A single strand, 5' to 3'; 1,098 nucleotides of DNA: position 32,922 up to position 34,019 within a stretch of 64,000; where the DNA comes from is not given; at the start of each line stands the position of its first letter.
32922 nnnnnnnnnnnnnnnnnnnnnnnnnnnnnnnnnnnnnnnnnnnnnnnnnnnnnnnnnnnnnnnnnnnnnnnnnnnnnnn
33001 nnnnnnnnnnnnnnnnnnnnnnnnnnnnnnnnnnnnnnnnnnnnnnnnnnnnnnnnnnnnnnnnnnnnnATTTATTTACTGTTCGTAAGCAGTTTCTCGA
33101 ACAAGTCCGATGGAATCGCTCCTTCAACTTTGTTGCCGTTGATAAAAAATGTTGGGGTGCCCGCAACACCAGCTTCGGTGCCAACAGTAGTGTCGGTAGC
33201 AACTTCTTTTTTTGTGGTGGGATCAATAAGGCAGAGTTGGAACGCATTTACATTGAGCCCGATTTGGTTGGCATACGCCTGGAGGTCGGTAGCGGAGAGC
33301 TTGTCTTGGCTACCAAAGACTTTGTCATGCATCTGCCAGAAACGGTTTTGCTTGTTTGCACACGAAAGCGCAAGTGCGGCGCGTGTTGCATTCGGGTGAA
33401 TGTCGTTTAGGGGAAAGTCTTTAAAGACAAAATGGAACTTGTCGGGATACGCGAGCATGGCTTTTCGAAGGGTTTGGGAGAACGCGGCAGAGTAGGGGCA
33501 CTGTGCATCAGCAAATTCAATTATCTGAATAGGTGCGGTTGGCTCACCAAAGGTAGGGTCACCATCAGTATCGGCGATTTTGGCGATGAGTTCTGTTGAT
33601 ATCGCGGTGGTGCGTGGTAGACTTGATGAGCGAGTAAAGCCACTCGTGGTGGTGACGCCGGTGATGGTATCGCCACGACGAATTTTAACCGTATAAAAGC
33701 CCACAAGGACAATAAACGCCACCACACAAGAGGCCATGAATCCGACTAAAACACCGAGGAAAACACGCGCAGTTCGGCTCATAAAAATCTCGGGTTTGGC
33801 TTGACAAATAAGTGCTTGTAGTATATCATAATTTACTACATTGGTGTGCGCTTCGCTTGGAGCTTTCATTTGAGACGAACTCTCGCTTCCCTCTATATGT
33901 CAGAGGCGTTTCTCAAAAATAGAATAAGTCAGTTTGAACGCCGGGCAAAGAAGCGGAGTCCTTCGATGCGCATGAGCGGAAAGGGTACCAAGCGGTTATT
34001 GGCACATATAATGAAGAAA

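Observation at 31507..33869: Translationally coupled DsbA-like (CPYS) oxidoreductase and a 40-cysteine surface protein with a VirB2/TrbC-like membrane module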

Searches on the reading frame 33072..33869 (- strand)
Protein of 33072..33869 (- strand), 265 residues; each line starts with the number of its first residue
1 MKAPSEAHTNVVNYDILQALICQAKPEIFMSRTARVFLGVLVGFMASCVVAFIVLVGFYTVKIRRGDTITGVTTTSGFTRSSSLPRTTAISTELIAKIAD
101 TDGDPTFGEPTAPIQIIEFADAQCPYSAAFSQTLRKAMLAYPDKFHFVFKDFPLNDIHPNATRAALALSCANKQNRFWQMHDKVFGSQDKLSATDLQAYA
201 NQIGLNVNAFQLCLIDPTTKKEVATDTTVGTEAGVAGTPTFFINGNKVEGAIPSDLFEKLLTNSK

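Call 3: search_protein_families(library=pfam, proteins=[window:33072-33869:-], max_evalue=1)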
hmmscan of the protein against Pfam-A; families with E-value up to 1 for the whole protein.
window:33072-33869:- (265 aa): 4 families
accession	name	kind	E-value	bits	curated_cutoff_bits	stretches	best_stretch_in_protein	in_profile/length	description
PF13462.12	Thioredoxin_4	-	5.7e-28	98.6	23.2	1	101-261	2-163/165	Thioredoxin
PF01323.26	DSBA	-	7.7e-22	78.5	25.6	1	115-261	1-190/191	DSBA-like thioredoxin domain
PF13098.12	Thioredoxin_2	-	1e-07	32.7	27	1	116-261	9-104/104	Thioredoxin-like domain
PF13743.12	Thioredoxin_5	-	0.00034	20.8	27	1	179-249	98-169/186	Thioredoxin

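Call 4: search_protein_families(library=ncbifam, proteins=[window:33072-33869:-], max_evalue=1)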
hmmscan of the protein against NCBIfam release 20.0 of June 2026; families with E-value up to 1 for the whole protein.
window:33072-33869:- (265 aa): 2 families
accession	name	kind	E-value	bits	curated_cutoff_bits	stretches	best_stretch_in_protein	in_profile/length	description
NF041057.1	Rcas_1661_fam_Se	equivalog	8.1e-27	94.3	190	1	84-262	59-245/247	Rcas_1661 family thioredoxin-like (seleno)lipoprotein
NF008657.0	PRK11657.1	equivalog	0.0044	16.3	124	1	108-243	113-225/251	thiol:disulfide interchange protein DsbG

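Call 8: find_homologous_proteins(query=window:33072-33869:-)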
Query window:33072-33869:- (265 aa): 90 proteins with E <= 0.001 among 856 candidates.
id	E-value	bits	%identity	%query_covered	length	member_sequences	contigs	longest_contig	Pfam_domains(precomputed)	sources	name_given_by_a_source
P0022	1.4e-172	590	100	100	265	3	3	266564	PF13098.14,PF01323.27,PF13462.13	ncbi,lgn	-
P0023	3.2e-93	330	63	89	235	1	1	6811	PF13098.14,PF01323.27,PF13462.13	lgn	-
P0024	2.3e-91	324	64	89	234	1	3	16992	PF13098.14,PF01323.27,PF13462.13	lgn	-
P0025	1.9e-60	223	36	57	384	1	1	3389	PF13098.14,PF01323.27,PF13462.13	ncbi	ncbi:MAG: DsbA family protein, partial [Anaerolineae bacterium]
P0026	1.1e-52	197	47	79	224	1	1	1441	PF01323.27,PF13462.13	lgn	-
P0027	9.3e-52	194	46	82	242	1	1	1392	PF01323.27,PF13462.13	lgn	-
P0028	1.3e-51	194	45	82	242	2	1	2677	PF01323.27,PF13462.13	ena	-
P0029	3.4e-49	186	46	79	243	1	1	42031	PF01323.27,PF13462.13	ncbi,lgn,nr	ncbi:MAG: thioredoxin domain-containing protein [bacterium]|nr:thioredoxin domain-containing protein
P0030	3.7e-44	169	38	60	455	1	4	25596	PF13743.13,PF13098.14,PF01323.27,PF13462.13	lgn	-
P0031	8.4e-36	142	45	59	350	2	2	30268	PF01323.27,PF13462.13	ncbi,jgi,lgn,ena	-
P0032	1.0e-35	142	45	59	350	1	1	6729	PF01323.27,PF13462.13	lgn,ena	-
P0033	5.2e-35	139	42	69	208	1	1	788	PF13098.14,PF01323.27,PF13462.13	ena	-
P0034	9.0e-34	135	44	60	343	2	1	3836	PF13098.14,PF01323.27,PF13462.13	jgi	-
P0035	1.6e-33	134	42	60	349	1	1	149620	PF13098.14,PF01323.27,PF13462.13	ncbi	-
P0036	3.8e-33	133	45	60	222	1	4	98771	PF13098.14,PF01323.27,PF13462.13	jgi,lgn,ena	-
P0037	1.3e-32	131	43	57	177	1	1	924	PF01323.27,PF13462.13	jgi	jgi:protein-disulfide isomerase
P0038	3.6e-32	130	41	60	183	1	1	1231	PF13098.14,PF01323.27,PF13462.13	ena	-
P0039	4.1e-32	130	41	60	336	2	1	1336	PF01323.27,PF13462.13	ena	-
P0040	4.5e-32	130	41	69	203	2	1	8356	PF13098.14,PF01323.27,PF13462.13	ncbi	-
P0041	9.9e-32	129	44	58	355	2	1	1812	PF13098.14,PF01323.27,PF13462.13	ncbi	-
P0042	8.3e-31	126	41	61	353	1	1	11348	PF13624.12,PF13098.14,PF01323.27,PF13462.13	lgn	-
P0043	1.1e-30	125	41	64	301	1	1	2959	PF13098.14,PF01323.27,PF13462.13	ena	-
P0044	1.1e-30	125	41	58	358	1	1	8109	PF13192.13,PF13098.14,PF01323.27,PF13462.13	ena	-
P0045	1.6e-30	125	40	64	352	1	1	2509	PF13624.12,PF13098.14,PF01323.27,PF13462.13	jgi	jgi:protein-disulfide isomerase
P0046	3.4e-30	124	42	61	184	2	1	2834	PF13743.13,PF01323.27,PF13462.13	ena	-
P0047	4.0e-30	123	40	68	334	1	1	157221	PF13624.12,PF13098.14,PF01323.27,PF13462.13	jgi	jgi:protein-disulfide isomerase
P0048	4.9e-30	123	43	62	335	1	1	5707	PF13624.12,PF13098.14,PF01323.27,PF13462.13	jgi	jgi:protein-disulfide isomerase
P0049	5.1e-30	123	41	62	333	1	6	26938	PF13098.14,PF01323.27,PF13462.13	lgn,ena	-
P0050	6.9e-30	123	41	63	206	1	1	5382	PF13098.14,PF01323.27,PF13462.13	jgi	jgi:protein-disulfide isomerase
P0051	7.7e-30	122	37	71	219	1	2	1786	PF01323.27,PF13462.13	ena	-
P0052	2.2e-29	121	41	62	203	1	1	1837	PF01323.27,PF13462.13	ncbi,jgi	-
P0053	2.3e-29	121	41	62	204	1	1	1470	PF01323.27,PF13462.13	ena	-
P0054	3.7e-29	120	40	58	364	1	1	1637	PF13624.12,PF13098.14,PF01323.27,PF13462.13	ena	-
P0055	1.3e-28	118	41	59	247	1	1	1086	PF13098.14,PF01323.27,PF13462.13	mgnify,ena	mgnify:FL=1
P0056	2.4e-28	117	41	62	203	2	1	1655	PF01323.27,PF13462.13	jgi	jgi:protein-disulfide isomerase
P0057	2.8e-28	117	40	70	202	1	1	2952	PF13098.14,PF01323.27,PF13462.13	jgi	jgi:protein-disulfide isomerase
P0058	4.2e-28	117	41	62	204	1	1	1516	PF01323.27,PF13462.13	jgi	-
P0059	4.3e-28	117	40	62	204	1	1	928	PF01323.27,PF13462.13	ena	-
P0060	6.4e-28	116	40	62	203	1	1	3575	PF01323.27,PF13462.13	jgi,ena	-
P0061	6.8e-28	116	40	62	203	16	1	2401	PF01323.27,PF13462.13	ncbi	-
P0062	7.3e-28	116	42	62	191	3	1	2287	PF13098.14,PF01323.27,PF13462.13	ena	-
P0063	9.5e-28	116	39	72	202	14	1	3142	PF13098.14,PF01323.27,PF13462.13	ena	-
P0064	3.0e-27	114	41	62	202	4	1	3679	PF13098.14,PF01323.27,PF13462.13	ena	-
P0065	1.1e-26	112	39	62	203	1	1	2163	PF01323.27,PF13462.13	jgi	jgi:protein-disulfide isomerase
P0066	1.1e-26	112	40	62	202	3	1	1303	PF01323.27,PF13462.13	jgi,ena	-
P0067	1.2e-26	112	39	72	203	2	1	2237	PF13098.14,PF01323.27,PF13462.13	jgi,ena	jgi:protein-disulfide isomerase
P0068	1.2e-26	112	40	68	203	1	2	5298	PF13098.14,PF01323.27,PF13462.13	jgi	jgi:protein-disulfide isomerase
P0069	1.8e-26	111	41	62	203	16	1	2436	PF13098.14,PF01323.27,PF13462.13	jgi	-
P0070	3.3e-26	111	40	62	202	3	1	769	PF13098.14,PF01323.27,PF13462.13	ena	-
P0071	3.8e-26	110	38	70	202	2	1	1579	PF13098.14,PF01323.27,PF13462.13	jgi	jgi:protein-disulfide isomerase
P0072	1.2e-25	109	36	59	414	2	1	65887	PF06965.18,PF01323.27,PF13462.13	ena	-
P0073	1.6e-25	108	38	61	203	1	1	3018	PF13098.14,PF01323.27,PF13462.13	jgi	jgi:protein-disulfide isomerase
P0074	1.6e-25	108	39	62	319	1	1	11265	PF01323.27,PF13462.13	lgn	-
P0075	1.7e-25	108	40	62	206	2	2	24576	PF13098.14,PF01323.27,PF13462.13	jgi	jgi:protein-disulfide isomerase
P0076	2.4e-25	108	37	59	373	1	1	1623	PF06965.18,PF01323.27,PF13462.13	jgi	-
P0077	8.3e-25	106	39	52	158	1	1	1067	PF13743.13,PF01323.27,PF13462.13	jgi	jgi:protein-disulfide isomerase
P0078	8.6e-25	106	41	56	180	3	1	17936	PF01323.27,PF13462.13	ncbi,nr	ncbi:MAG TPA: thioredoxin domain-containing protein [Devosiaceae bacterium]|nr:thioredoxin domain-co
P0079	8.9e-25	106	38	58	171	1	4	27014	PF13098.14,PF01323.27,PF13462.13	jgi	jgi:protein-disulfide isomerase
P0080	9.1e-25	106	38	58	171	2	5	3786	PF13743.13,PF13098.14,PF01323.27,PF13462.13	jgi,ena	-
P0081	9.5e-25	106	38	58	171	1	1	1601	PF13743.13,PF13098.14,PF01323.27,PF13462.13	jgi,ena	-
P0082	1.2e-24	105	38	58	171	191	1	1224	PF13743.13,PF13098.14,PF01323.27,PF13462.13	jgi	jgi:protein-disulfide isomerase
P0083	1.8e-24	105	38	53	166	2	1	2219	PF01323.27,PF13462.13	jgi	jgi:protein-disulfide isomerase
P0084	2.1e-24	105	40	31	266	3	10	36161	PF13098.14,PF01323.27,PF13462.13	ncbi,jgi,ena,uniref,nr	ncbi:MAG: DSBA-like protein thioredoxin domain-containing protein [Candidatus Levybacteria bacterium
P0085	2.3e-24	104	38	58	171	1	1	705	PF13743.13,PF13098.14,PF01323.27,PF13462.13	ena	-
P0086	3.3e-24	104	40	55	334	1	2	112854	PF13098.14,PF01323.27,PF13462.13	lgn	-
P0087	1.5e-23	102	37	56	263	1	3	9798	PF13098.14,PF01323.27,PF13462.13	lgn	-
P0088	6.9e-23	100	32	82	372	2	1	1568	PF06965.18,PF01323.27,PF13462.13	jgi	jgi:protein-disulfide isomerase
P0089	1.0e-22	99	37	61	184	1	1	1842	PF01323.27,PF13462.13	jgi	jgi:protein-disulfide isomerase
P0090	6.9e-22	96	34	69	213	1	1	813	PF01323.27,PF13462.13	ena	-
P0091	7.9e-22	96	34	80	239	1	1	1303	PF13098.14,PF01323.27,PF13462.13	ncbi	-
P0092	3.1e-21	94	41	54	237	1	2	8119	PF01323.27,PF13462.13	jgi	jgi:protein-disulfide isomerase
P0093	5.3e-21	93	38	55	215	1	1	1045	PF01323.27,PF13462.13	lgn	-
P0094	1.3e-20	92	32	88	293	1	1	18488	PF01323.27,PF13462.13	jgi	jgi:protein-disulfide isomerase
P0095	3.6e-19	87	32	86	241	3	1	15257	PF13098.14,PF01323.27,PF13462.13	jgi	jgi:protein-disulfide isomerase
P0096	1.5e-17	82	31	58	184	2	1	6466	PF01323.27,PF13462.13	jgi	jgi:protein-disulfide isomerase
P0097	1.0e-16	79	32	77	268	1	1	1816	PF01323.27,PF13462.13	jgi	jgi:protein-disulfide isomerase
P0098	3.3e-16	78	35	52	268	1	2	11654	PF01323.27,PF13462.13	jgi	jgi:protein-disulfide isomerase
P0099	1.4e-13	69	36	60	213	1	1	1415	PF01323.27,PF13462.13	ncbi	-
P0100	8.3e-13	67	30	63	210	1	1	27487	PF01323.27,PF13462.13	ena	-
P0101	7.6e-12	63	37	40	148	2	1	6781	PF01323.27,PF13462.13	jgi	jgi:protein-disulfide isomerase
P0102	3.3e-11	61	30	59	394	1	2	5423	PF07884.20,PF01323.27,PF13462.13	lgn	-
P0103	3.9e-11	61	33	58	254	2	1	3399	PF13098.14,PF01323.27,PF13462.13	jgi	jgi:protein-disulfide isomerase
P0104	2.7e-10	58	29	74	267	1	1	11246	PF01323.27,PF13462.13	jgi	jgi:protein-disulfide isomerase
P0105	6.9e-10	57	31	57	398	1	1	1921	PF07884.20,PF01323.27,PF13462.13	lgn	-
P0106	1.6e-9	56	32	61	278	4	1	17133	PF13192.13,PF13098.14,PF13462.13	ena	-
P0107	2.0e-9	56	32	57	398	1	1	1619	PF07884.20,PF01323.27,PF13462.13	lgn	-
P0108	2.7e-9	55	31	57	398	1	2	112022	PF07884.20,PF01323.27,PF13462.13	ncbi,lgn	-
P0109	3.0e-9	55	30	60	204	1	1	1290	PF01323.27,PF13462.13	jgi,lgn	jgi:protein-disulfide isomerase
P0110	6.7e-7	47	27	61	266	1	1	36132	PF01323.27,PF13462.13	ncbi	-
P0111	3.2e-6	45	31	60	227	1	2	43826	PF01323.27,PF13462.13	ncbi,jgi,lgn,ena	-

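Call 30: find_encoding_contigs(protein=P0029, flank=8000, max_places=2)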
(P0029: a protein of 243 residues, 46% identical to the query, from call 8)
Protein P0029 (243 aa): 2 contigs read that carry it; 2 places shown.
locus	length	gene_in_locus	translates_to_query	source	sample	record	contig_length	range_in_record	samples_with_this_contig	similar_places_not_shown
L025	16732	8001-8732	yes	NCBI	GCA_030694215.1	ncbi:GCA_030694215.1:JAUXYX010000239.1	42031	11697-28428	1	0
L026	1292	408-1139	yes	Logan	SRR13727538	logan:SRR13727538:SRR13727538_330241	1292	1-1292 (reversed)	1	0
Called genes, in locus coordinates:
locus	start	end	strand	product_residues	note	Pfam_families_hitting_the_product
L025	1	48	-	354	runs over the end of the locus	-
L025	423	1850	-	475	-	PF13727:CoA_binding_3, PF02397:Bac_transf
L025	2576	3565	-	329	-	PF00579:tRNA-synt_1b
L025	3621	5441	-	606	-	PF00753:Lactamase_B, PF12706:Lactamase_B_2, PF22505:RNase_J_b_CASP, PF17770:RNase_J_C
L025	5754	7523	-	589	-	PF00496:SBP_bac_5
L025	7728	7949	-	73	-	PF03840:SecG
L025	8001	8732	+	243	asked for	PF13462:Thioredoxin_4, PF01323:DSBA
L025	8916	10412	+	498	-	PF18895:T4SS_pilin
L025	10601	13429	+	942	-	PF00005:ABC_tran (faint), PF02463:SMC_N (faint), PF03193:RsgA_GTPase (faint), PF13191:AAA_16 (faint), PF13304:AAA_21 (faint), PF13481:AAA_25 (faint), PF13555:AAA_29 (faint), PF17755:UvrA_DNA-bind, +3 more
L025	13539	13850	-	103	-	PF01245:Ribosomal_L19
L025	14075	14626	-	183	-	PF02224:Cytidylate_kin (faint), PF13189:Cytidylate_kin2, PF13207:AAA_17, PF13238:AAA_18, PF01202:SKI (faint)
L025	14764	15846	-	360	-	PF01479:S4, PF00849:PseudoU_synth_2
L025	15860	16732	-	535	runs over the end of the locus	PF01743:PolyA_pol, PF12627:PolyA_pol_RNAbd (faint), PF01966:HD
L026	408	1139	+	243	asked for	PF13462:Thioredoxin_4, PF01323:DSBA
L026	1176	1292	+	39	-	?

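Call 37: search_solved_structures(query=A2, max_evalue=0.001, show_alignments=1)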
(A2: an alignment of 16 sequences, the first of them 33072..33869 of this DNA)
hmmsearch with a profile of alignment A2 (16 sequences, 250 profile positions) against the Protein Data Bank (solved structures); distinct sequences matched with E-value up to 0.001: 79 (the best 60 are shown).
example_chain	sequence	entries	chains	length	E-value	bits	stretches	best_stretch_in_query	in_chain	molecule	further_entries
4pwp_A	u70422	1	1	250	3.1e-35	125.1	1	80-247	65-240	DsbA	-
4pwo_A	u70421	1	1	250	5.5e-35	124.3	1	80-247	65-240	DsbA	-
7unn_A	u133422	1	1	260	6.8e-35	123.9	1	80-247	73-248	Thioredoxin domain-containing protein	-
7uno_A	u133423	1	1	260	4.2e-34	121.4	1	80-247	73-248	Thioredoxin domain-containing protein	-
3gyk_A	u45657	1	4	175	1.5e-29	106.4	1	83-246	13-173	27kDa outer membrane protein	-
3f4r_A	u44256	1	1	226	2.3e-28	102.5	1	66-223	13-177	Putative uncharacterized protein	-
3f4s_A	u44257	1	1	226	4.7e-27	98.3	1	66-223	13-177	Putative uncharacterized protein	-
3eu3_A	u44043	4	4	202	2.4e-26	95.9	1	73-246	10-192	BdbD | Disulfide bond formation protein D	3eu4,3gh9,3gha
3f4t_A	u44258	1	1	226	2e-25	92.9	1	66-223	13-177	Putative uncharacterized protein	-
4gxz_A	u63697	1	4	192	2.1e-21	79.7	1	83-247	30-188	Suppression of copper sensitivity protein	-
4xvw_A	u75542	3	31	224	3.2e-21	79.2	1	62-249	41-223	DsbA-like protein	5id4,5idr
6mhh_A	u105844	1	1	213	1.1e-20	77.3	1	77-249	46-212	Metal resistance protein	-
6nen_A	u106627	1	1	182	1.5e-20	76.9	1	82-249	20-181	Copper resistance protein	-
6eez_A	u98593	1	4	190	2.7e-20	76.1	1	83-245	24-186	DsbA-like disulfide oxidoreductase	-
7rgv_A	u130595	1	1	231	9.9e-20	74.3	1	54-247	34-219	Thioredoxin domain-containing protein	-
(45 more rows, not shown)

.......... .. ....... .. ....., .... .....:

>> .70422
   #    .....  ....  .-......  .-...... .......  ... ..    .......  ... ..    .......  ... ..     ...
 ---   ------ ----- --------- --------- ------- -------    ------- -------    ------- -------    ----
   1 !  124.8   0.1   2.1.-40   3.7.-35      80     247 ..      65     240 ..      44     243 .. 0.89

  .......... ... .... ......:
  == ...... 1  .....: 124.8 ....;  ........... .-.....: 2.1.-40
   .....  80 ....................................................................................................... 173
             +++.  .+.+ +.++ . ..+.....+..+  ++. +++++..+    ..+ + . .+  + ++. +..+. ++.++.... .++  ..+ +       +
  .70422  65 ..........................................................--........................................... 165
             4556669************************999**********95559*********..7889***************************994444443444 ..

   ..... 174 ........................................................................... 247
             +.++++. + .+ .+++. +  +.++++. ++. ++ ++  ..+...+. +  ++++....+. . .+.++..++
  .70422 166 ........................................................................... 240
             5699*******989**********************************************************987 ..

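Call 39: search_protein_families(library=pfam, proteins=[L025:8916-10412:+], max_evalue=0.01)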
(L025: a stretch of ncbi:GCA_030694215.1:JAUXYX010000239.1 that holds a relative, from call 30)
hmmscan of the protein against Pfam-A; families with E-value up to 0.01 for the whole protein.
L025:8916-10412:+ (498 aa): 1 family
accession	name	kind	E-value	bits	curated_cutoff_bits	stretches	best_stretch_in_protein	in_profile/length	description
PF18895.5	T4SS_pilin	-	4.7e-11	43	26.6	1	129-192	5-67/71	Type IV secretion system pilin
